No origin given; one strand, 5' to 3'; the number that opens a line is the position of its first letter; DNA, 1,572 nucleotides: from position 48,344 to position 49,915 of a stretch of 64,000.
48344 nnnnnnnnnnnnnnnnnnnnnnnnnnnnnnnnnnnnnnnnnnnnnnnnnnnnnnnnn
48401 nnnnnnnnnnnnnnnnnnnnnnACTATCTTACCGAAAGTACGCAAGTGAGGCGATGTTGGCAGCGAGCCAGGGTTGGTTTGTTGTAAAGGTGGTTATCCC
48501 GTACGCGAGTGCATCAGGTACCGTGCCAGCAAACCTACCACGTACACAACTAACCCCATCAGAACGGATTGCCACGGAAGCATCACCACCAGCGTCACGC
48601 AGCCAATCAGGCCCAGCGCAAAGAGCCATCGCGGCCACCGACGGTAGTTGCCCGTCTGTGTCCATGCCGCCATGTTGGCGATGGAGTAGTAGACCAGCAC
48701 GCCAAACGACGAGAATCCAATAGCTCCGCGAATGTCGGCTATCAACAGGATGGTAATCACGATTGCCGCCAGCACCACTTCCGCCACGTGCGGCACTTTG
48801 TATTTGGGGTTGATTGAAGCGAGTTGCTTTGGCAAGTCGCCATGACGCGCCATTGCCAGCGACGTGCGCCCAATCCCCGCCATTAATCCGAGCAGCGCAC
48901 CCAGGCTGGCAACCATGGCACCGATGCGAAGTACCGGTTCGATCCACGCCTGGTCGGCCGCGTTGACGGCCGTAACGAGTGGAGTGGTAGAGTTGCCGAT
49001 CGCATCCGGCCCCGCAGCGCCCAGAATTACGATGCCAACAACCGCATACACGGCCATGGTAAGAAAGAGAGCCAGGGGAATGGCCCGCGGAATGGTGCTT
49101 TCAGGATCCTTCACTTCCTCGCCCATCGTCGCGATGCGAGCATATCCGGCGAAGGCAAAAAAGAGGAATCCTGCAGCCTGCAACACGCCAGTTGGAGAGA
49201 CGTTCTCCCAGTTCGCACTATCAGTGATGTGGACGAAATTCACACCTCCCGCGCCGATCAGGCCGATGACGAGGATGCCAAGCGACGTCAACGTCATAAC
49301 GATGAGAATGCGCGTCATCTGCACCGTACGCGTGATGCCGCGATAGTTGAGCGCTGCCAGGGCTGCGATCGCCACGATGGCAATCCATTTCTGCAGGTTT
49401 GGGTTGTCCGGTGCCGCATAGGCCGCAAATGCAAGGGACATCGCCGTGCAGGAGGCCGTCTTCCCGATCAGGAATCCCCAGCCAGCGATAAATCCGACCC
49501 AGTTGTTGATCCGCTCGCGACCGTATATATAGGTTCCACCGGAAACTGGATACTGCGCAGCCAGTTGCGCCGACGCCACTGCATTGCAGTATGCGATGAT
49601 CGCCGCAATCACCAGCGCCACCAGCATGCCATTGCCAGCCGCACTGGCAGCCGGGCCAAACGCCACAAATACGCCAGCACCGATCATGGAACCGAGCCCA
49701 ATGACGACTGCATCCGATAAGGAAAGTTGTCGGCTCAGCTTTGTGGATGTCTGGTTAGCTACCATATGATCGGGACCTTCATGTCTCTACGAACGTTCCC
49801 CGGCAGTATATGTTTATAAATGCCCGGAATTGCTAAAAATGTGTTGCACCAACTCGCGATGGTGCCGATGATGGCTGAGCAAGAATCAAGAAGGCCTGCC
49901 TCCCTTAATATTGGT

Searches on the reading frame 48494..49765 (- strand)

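Call 76: search_protein_families(library=pfam, proteins=[window:48494-49765:-], max_evalue=0.0001)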
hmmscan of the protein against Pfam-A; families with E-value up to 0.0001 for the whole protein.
window:48494-49765:- (423 aa): 2 families
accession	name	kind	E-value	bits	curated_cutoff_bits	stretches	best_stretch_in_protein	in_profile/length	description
PF13520.12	AA_permease_2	-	1.4e-44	153.2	27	1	14-397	1-402/427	Amino acid permease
PF00324.27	AA_permease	-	6.5e-36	124.5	24.6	1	19-369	2-372/470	Amino acid permease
